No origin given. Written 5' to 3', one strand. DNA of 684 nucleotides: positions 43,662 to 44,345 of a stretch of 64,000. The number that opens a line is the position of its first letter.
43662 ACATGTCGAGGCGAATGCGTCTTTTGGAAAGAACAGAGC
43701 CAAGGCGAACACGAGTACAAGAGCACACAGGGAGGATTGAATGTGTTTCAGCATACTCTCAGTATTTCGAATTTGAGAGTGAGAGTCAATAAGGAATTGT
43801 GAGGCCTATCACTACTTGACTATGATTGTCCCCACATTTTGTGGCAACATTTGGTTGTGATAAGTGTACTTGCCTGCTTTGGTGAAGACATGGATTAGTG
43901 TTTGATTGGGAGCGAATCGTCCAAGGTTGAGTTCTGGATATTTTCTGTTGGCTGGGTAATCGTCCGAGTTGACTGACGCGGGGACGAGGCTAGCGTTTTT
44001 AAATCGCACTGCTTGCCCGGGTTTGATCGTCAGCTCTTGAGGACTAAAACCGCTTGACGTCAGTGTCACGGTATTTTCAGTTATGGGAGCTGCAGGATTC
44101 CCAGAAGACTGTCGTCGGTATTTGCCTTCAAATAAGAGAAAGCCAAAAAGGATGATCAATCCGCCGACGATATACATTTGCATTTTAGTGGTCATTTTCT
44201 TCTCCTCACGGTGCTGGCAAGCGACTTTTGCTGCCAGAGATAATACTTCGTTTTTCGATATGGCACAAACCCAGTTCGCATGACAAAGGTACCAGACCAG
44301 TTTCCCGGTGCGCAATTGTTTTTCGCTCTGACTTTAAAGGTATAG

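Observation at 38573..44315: Giant-protein / small degenerate-cupredoxin gene pairs with translational coupling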

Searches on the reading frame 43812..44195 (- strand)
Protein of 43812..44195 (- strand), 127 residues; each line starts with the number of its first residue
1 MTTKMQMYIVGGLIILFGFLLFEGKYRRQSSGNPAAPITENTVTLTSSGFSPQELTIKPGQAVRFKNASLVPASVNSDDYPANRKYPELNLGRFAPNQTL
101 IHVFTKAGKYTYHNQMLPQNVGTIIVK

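Call 6: search_protein_families(library=pfam, proteins=[window:43812-44195:-], max_evalue=1)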
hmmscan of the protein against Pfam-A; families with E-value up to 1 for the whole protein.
window:43812-44195:- (127 aa): 2 families
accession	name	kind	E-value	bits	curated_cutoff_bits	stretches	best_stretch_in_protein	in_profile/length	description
PF13473.12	Cupredoxin_1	-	1.4e-08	35.1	27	1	29-126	16-104/104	Cupredoxin-like domain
PF00127.26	Copper-bind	-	0.04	14.8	21.2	1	48-113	12-83/99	Copper binding proteins, plastocyanin/azurin family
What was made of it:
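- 43812..44195 (-): small1, 127 aa. N-terminal helix plus a Cys-less cupredoxin domain. Pfam Cupredoxin_1 35.1 bits (call 6).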

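Call 13: find_homologous_proteins(query=window:43812-44195:-, max_evalue=0.001)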
Query window:43812-44195:- (127 aa): 12 proteins with E <= 0.001 among 13 candidates.
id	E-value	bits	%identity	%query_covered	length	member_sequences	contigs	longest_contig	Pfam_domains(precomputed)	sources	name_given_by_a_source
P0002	5.1e-75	267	97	97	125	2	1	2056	PF13473.13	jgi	jgi:plastocyanin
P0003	9.8e-68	244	87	100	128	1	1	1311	PF13473.13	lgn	-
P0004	1.6e-26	111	52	80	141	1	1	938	-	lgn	-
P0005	9.5e-25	105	44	98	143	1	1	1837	PF13473.13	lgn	-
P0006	9.9e-23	98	55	69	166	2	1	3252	PF13473.13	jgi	jgi:plastocyanin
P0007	4.0e-22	96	45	98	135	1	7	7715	PF13473.13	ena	-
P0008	6.0e-22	96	59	69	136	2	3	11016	PF13473.13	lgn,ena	-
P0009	2.6e-21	94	51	69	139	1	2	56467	PF13473.13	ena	-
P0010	3.5e-20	90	49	78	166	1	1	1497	PF13473.13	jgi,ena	jgi:plastocyanin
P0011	5.6e-20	89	53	69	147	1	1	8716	-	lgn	-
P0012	2.8e-17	81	48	68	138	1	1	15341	PF13473.13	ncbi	-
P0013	3.1e-8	52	33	91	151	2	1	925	-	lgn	-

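Call 15: find_encoding_contigs(protein=P0009, flank=10000, max_places=3)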
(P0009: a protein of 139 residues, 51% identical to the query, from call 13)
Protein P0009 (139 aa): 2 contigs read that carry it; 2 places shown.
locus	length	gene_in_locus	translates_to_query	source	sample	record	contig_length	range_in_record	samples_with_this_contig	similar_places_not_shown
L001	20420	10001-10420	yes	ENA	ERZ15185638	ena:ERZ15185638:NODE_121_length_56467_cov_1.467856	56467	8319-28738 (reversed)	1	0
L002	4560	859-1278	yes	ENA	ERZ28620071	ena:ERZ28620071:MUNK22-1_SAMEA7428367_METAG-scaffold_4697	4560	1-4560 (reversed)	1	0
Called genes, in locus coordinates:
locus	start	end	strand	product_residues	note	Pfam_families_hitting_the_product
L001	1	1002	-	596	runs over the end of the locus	PF00549:Ligase_CoA, PF00285:Citrate_synt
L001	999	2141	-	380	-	PF24948:Citrate_synth_N, PF16114:Citrate_bind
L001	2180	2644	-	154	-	PF03449:GreA_GreB_N, PF01272:GreA_GreB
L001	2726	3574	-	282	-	-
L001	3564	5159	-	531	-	PF01547:SBP_bac_1, PF13416:SBP_bac_8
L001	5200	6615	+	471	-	PF12229:PG_binding_4, PF04294:VanW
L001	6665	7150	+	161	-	PF02643:DUF192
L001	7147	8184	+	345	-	PF00814:TsaD, PF22521:HypF_C_2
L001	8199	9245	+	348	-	PF02646:RmuC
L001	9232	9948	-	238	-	PF00175:NAD_binding_1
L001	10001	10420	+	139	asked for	PF13473:Cupredoxin_1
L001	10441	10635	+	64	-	-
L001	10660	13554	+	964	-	PF00580:UvrD-helicase, PF01443:Viral_helicase1 (faint), PF13245:AAA_19, PF13604:AAA_30 (faint), PF13361:UvrD_C, PF13538:UvrD_C_2 (faint), PF10926:DUF2800 (weak), PF12705:PDDEXK_1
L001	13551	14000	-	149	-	PF00293:NUDIX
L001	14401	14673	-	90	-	PF00216:Bac_DNA_binding, PF18291:HU-HIG (weak)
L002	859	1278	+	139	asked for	PF13473:Cupredoxin_1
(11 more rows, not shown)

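Call 16: find_encoding_contigs(protein=P0012, flank=10000, max_places=3)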
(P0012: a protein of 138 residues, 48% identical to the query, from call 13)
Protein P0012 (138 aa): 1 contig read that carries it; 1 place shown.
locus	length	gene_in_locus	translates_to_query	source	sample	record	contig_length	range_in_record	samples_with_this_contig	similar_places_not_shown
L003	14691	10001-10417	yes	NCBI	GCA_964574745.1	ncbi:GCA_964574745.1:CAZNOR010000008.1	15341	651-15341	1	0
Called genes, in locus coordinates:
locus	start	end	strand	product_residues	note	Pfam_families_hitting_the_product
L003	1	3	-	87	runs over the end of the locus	PF13380:CoA_binding_2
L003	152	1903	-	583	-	PF00501:AMP-binding, PF13193:AMP-binding_C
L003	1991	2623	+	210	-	-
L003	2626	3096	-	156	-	PF03449:GreA_GreB_N, PF01272:GreA_GreB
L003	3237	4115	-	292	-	-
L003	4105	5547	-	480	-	PF01547:SBP_bac_1, PF13416:SBP_bac_8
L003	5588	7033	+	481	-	PF12229:PG_binding_4, PF04294:VanW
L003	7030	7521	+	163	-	PF06574:FAD_syn (faint), PF01467:CTP_transf_like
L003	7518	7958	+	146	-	PF02643:DUF192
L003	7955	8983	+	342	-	PF00814:TsaD, PF22521:HypF_C_2 (weak)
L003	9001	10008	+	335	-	PF02646:RmuC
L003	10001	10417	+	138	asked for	PF13473:Cupredoxin_1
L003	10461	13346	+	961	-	PF00580:UvrD-helicase, PF01443:Viral_helicase1 (faint), PF13245:AAA_19, PF13604:AAA_30 (faint), PF13538:UvrD_C_2 (faint), PF13361:UvrD_C, PF12705:PDDEXK_1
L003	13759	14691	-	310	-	?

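Call 17: find_encoding_contigs(protein=P0008, flank=10000, max_places=3)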
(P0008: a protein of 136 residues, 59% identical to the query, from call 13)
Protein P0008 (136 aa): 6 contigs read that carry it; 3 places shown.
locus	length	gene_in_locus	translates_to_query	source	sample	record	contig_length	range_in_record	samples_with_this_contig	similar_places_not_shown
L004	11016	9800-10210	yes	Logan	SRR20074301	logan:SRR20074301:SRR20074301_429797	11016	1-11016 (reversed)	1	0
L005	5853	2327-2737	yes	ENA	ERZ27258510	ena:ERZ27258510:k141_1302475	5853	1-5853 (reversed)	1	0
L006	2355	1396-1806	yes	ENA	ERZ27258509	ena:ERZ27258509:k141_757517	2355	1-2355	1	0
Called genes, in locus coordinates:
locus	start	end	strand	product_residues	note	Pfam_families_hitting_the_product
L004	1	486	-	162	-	?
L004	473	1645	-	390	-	PF24948:Citrate_synth_N, PF16114:Citrate_bind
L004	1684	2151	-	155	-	PF03449:GreA_GreB_N, PF01272:GreA_GreB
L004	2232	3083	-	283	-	-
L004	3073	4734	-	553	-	PF01547:SBP_bac_1, PF13416:SBP_bac_8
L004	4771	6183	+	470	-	PF12229:PG_binding_4, PF07501:G5 (faint), PF04294:VanW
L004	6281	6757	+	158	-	PF02643:DUF192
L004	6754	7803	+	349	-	PF00814:TsaD, PF22521:HypF_C_2 (weak)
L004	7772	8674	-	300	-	PF00150:Cellulase (weak), PF02449:Glyco_hydro_42 (faint)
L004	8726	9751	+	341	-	PF02646:RmuC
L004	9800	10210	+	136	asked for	PF13473:Cupredoxin_1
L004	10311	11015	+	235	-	?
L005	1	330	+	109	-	?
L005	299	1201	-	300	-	PF00150:Cellulase (weak), PF02449:Glyco_hydro_42 (faint)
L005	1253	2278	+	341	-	PF02646:RmuC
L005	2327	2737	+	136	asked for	PF13473:Cupredoxin_1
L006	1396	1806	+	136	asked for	PF13473:Cupredoxin_1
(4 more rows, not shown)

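Call 18: find_encoding_contigs(protein=P0011, flank=10000, max_places=2)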
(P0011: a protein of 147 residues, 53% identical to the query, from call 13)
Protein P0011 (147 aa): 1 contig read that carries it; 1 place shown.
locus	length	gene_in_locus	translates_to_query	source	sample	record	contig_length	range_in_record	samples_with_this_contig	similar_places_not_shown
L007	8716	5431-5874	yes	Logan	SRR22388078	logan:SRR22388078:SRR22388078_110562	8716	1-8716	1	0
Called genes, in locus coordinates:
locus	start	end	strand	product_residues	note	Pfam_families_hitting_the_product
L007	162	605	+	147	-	-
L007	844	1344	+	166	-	PF04542:Sigma70_r2, PF08281:Sigma70_r4_2, PF04545:Sigma70_r4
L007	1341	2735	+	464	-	-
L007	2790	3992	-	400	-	-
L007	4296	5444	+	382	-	PF13620:CarboxypepD_reg (weak), PF17210:SdrD_B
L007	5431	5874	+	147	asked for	-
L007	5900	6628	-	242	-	PF03372:Exo_endo_phos, PF14529:Exo_endo_phos_2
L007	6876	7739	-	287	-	PF00561:Abhydrolase_1, PF12697:Abhydrolase_6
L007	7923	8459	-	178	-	-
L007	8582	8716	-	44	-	?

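Call 19: find_encoding_contigs(protein=P0007, flank=10000, max_places=3)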
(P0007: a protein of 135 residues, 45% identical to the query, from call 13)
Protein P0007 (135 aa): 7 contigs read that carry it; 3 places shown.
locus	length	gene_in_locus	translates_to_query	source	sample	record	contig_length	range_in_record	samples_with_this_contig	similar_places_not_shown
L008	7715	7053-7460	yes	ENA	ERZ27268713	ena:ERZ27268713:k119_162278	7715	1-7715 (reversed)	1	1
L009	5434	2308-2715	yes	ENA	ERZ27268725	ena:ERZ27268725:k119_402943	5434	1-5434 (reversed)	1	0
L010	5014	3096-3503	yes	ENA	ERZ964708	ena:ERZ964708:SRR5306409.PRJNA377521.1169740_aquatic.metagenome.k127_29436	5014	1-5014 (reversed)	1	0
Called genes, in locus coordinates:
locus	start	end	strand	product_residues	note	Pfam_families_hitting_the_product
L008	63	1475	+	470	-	PF12229:PG_binding_4, PF04294:VanW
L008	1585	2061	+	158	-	PF02643:DUF192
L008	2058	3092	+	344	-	PF00814:TsaD, PF22521:HypF_C_2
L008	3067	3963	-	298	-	PF00150:Cellulase (weak), PF02449:Glyco_hydro_42 (faint)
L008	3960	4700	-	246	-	-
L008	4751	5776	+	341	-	PF02646:RmuC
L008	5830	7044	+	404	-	-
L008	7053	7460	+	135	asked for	PF13473:Cupredoxin_1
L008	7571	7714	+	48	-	?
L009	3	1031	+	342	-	?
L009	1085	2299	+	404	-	-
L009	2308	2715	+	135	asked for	PF13473:Cupredoxin_1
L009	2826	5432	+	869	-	?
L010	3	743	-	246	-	?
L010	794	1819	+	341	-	PF02646:RmuC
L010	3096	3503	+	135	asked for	PF13473:Cupredoxin_1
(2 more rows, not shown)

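Call 20: find_encoding_contigs(protein=P0002, flank=10000, max_places=2)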
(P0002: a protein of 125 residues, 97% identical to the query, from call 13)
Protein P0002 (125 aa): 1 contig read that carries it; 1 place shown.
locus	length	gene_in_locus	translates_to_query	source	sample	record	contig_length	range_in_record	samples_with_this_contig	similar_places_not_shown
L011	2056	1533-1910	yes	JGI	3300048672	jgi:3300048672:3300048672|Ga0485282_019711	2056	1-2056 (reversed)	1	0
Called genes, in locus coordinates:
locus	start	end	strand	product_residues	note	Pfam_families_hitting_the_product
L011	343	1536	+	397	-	PF00041:fn3 (faint), PF16656:Pur_ac_phosph_N (weak)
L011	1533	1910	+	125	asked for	PF13473:Cupredoxin_1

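Call 30: find_related_loci(query=A2, collection=genome_contigs, flank=10000)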
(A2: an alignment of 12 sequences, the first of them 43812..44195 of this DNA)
Query A2 (127 aa) in genome_contigs; peptide patterns used: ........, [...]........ (x = any residue, [..] = any of these).
19 stretches matched a pattern; 4 encode a relative of the query (tblastn E <= 1e-3); 4 distinct loci.
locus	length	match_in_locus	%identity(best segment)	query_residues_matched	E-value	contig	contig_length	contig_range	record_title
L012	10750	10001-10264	59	40-126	3e-31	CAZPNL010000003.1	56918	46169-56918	MAG TPA_asm: uncultured Gammaproteobacteria bacterium isolate SRP342105_co2_196 genome assembly, contig: NODE_488_length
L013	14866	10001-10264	56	40-126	3e-28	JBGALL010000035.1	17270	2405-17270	MAG: Candidatus Woesebacteria bacterium isolate MAG_MBR_H10.109 MBRH10-109_opera_contig_10943, whole genome shotgun sequ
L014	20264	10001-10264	53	40-127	5e-28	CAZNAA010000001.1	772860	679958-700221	MAG TPA_asm: uncultured Gammaproteobacteria bacterium isolate SRP192515_co1_126 genome assembly, contig: NODE_1_length_7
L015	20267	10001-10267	49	39-127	6e-24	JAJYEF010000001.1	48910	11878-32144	MAG: bacterium isolate DBS1-1.bin22 NODE_1029_length_48910_cov_4.040998, whole genome shotgun sequence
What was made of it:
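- Tried and rejected: The repeat found only 4 loci (call 30).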

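Call 36: search_protein_families(library=pfam, proteins=[L013:6875-9865:+, L013:4297-6870:+, L008:5830-7044:+, L007:4296-5444:+, L012:8897-9676:+, L012:5899-7698:+], max_evalue=0.01)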
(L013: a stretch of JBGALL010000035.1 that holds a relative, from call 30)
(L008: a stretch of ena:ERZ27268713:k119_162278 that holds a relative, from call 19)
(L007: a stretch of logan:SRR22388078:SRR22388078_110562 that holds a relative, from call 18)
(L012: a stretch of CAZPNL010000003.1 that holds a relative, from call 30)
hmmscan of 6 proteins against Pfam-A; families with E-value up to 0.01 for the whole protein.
L013:6875-9865:+ (996 aa): 4 families
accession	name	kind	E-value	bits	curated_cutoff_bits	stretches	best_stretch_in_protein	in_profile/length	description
PF17210.9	SdrD_B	-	2.3e-26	92.6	29.7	2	711-779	5-76/112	SdrD B-like domain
PF13620.12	CarboxypepD_reg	-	7e-11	42.8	32.3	2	726-795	10-81/82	Carboxypeptidase regulatory-like domain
PF17802.7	SpaA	-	7.6e-09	36.1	23.1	1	741-791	32-83/91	Prealbumin-like fold domain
PF13715.12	CarbopepD_reg_2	-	0.00074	19.9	32.2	0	726-793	10-72/88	CarboxypepD_reg-like domain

L013:4297-6870:+ (857 aa): 5 families
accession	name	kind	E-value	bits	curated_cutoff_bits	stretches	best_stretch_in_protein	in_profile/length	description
PF13570.13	Beta-prop_ACSF4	-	2.8e-23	83.3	133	1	435-609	64-230/329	Beta-alanine-activating enzyme, beta-propeller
PF13360.13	PQQ_2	-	7.9e-19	68.7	27.6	1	423-589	26-196/233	Outer membrane protein assembly factor BamB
PF17210.9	SdrD_B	-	1.2e-13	51.6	29.7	1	266-337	5-79/112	SdrD B-like domain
PF13620.12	CarboxypepD_reg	-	5.4e-06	27.1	32.3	1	281-345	10-76/82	Carboxypeptidase regulatory-like domain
PF17802.7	SpaA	-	0.0021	18.6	23.1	1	288-342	19-78/91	Prealbumin-like fold domain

L008:5830-7044:+ (404 aa): 1 family
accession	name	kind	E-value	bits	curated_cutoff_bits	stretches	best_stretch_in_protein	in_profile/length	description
PF16653.10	Sacchrp_dh_C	-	0.0013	19.3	31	1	147-313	1-172/265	Saccharopine dehydrogenase C-terminal domain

L007:4296-5444:+ (382 aa): 4 families
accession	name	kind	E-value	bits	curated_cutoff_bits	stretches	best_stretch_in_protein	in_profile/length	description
PF17210.9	SdrD_B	-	9.8e-14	51.9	29.7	1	108-208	4-108/112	SdrD B-like domain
PF13620.12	CarboxypepD_reg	-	2.1e-06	28.4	32.3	1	129-191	15-79/82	Carboxypeptidase regulatory-like domain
PF17802.7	SpaA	-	0.00067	20.2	23.1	1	135-187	26-80/91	Prealbumin-like fold domain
PF13715.12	CarbopepD_reg_2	-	0.0068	16.9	32.2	1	130-190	16-73/88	CarboxypepD_reg-like domain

L012:8897-9676:+ (259 aa): 4 families
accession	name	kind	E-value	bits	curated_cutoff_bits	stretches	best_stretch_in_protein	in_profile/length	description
PF00561.26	Abhydrolase_1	-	2.4e-23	83.5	25.8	1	23-241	2-244/245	alpha/beta hydrolase fold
PF12697.13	Abhydrolase_6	-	3.1e-18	67.7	26.3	1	24-247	1-216/217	Alpha/beta hydrolase family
PF12146.15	Hydrolase_4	-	4.6e-10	39.6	27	1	24-235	7-232/239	Serine aminopeptidase, S33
PF03096.20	Ndr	-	2.5e-05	23.6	23.3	1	72-131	87-145/283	Ndr family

L012:5899-7698:+ (599 aa): 2 families
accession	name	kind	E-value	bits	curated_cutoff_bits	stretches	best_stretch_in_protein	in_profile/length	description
PF00173.33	Cyt-b5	-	1.4e-54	182.5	23.7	3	241-316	3-73/74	Cytochrome b5-like Heme/Steroid binding domain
PF05887.16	Trypan_PARP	-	0.00032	21.1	100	1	445-535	30-112/134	Procyclic acidic repetitive protein (PARP)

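Call 37: predict_structure(alignment_id=A1)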
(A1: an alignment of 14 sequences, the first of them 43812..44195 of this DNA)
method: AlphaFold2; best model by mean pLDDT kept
length: 127 residues; sequences in the alignment: 14
mean_pLDDT: 80.4   pTM: 0.60
mean pLDDT of the five models: 80.4, 78.0, 77.1, 76.8, 76.8
residues with pLDDT >= 90: 55; 70-90: 38; 50-70: 31; < 50: 3
segments of 3 or more residues with pLDDT < 50: none
pLDDT, mean of each block of 10 residues (from residue 1): 64 75 57 61 93 94 94 81 67 92 90 89 92
secondary structure, 60 per line:
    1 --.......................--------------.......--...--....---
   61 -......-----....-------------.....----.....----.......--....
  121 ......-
elements in order: H3-25 E40-46 E49-51 E54-57 E62-67 E73-76 E90-94 E99-103 E108-114 E117-126
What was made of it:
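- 43812..44195 (-): AF2 pLDDT 80 (call 37).
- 44121..44189 (-): small1 N-terminal hydrophobic helix (aa 3-25), a membrane anchor or signal peptide. AF2 secondary structure (call 37); sequence.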

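Call 42: find_related_loci(query=A2, collection=metagenome_contigs, flank=10000)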
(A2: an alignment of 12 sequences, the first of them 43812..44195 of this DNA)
Query A2 (127 aa) in metagenome_contigs; peptide patterns used: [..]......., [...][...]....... (x = any residue, [..] = any of these).
195 stretches matched a pattern; 37 encode a relative of the query (tblastn E <= 1e-3); 37 distinct loci.
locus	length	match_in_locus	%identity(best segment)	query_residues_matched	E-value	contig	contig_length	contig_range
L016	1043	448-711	55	41-127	1e-28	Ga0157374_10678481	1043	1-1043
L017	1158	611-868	53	42-127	1e-26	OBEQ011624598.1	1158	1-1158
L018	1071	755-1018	51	41-127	1e-26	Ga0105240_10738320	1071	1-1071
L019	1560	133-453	44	21-127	4e-25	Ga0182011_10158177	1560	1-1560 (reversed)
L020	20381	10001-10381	41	14-127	1e-24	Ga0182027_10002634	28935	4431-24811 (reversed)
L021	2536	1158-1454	43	29-127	2e-23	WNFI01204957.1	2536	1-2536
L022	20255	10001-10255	52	43-127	4e-23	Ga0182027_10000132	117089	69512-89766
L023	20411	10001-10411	38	7-127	1e-22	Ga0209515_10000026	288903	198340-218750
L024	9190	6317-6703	40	10-127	1e-22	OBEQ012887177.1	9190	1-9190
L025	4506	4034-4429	39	1-127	3e-22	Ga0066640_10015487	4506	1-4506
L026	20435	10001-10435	34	1-127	6e-22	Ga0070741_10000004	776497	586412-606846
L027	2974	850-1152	39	24-126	6e-22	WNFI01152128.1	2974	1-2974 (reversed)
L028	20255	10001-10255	48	43-127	4e-21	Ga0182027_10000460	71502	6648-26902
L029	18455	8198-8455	49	42-127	3e-21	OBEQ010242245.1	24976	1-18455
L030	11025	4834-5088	46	43-127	1e-20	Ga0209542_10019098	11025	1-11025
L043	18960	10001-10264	41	40-127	7e-19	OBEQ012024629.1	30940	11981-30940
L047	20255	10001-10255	39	43-127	2e-17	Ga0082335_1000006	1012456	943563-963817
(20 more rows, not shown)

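Call 51: fold_search(model_id=the predicted structure, library=pdb)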
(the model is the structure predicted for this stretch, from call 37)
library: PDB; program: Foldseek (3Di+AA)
matches with E <= 10: 1326; with E <= 0.001: 249
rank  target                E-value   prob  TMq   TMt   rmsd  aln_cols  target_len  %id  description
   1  5fc9_A                1.1e-08  1.00  0.60  0.79   2.9        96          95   26  Novel Purple Cupredoxin from Nitrosopumilus maritimus (released 2016-05-11)
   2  1id2_A                6.7e-08  1.00  0.61  0.73   3.5        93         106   22  CRYSTAL STRUCTURE OF AMICYANIN FROM PARACOCCUS VERSUTUS (THIOBACILLUS VERSUTUS) (released 2001-04-11)
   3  1sfd_A                1.1e-07  1.00  0.61  0.73   3.6        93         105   22  oxidized form of amicyanin mutant P94F (released 2004-07-27)
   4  1pcs                  1.7e-07  1.00  0.56  0.70   3.6        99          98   27  THE 2.15 A CRYSTAL STRUCTURE OF A TRIPLE MUTANT PLASTOCYANIN FROM THE CYANOBACTERIUM SYNECHOCYSTIS SP. PCC 6803 (released 1997-12-17)
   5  1sf3                  2.0e-07  1.00  0.55  0.65   5.2        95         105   23  Structure of the reduced form of the P94A mutant of amicyanin (released 2004-07-27)
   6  2idq                  2.1e-07  1.00  0.61  0.73   3.5        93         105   22  Structure of M98A mutant of amicyanin, Cu(II) (released 2007-03-13)
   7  1m9w_MODEL_1_A        2.1e-07  1.00  0.53  0.67   4.7        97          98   29  Study of electrostatic potential surface distribution using high resolution side-chain conformation determined (released 2002-08-14)
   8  2gb2                  3.2e-07  1.00  0.61  0.72   2.5        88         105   23  The P52G mutant of amicyanin in the Cu(II) state. (released 2006-08-01)
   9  3ply_A                3.4e-07  1.00  0.60  0.72   2.4        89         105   22  Structure of Oxidized P96G Mutant of Amicyanin (released 2011-02-09)
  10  4r0o_A                3.6e-07  1.00  0.58  0.68   3.3       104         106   25  Crystal structure of PEGylated plastocyanin at 4.2 A resolution (released 2015-10-07)
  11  4p5r                  3.8e-07  1.00  0.61  0.73   3.6        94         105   23  Structure of oxidized W45Y mutant of amicyanin (released 2014-04-23)
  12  3ie9                  4.3e-07  1.00  0.60  0.72   2.5        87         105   24  Structure of oxidized M98L mutant of amicyanin (released 2009-10-06)
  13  1baw_A                4.5e-07  1.00  0.54  0.65   4.7       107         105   24  PLASTOCYANIN FROM PHORMIDIUM LAMINOSUM (released 1999-03-02)
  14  3rym_A                5.1e-07  1.00  0.62  0.74   3.5        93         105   22  Structure of Oxidized M98K mutant of Amicyanin (released 2011-11-23)
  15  5u7n_E                5.1e-07  1.00  0.49  0.54   3.4        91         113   21  CRYSTAL STRUCTURE OF A CHIMERIC CUA DOMAIN (SUBUNIT II) OF CYTOCHROME BA3 FROM THERMUS THERMOPHILUS WITH THE AMICYANIN (released 2017-11-22)
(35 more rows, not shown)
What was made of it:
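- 43815..44078 (-): small1 cupredoxin beta-sandwich (aa 40-127). Calls 6, 37, 51.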

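Call 55: find_encoding_contigs(protein=P0006, flank=10000, max_places=2)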
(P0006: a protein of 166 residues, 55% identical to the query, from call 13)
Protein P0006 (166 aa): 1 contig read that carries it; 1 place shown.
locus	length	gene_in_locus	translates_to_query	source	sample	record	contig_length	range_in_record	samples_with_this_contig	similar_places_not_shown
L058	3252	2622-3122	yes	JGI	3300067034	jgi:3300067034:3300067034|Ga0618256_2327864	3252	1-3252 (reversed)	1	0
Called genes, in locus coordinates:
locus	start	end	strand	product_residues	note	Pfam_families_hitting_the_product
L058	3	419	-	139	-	?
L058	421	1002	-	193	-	-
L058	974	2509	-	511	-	PF10102:DUF2341, PF13385:Laminin_G_3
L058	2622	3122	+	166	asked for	PF13473:Cupredoxin_1 (weak)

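Call 56: find_encoding_contigs(protein=P0005, flank=10000, max_places=2)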
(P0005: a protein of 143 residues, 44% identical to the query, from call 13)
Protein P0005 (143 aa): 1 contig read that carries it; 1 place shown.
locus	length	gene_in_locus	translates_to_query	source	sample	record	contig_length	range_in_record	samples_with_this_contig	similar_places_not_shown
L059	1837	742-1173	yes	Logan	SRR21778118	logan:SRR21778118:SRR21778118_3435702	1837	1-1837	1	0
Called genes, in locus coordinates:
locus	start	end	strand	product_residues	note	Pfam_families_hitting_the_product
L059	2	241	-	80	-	?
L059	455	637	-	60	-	PF10055:DUF2292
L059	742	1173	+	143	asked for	PF13473:Cupredoxin_1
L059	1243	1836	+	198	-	?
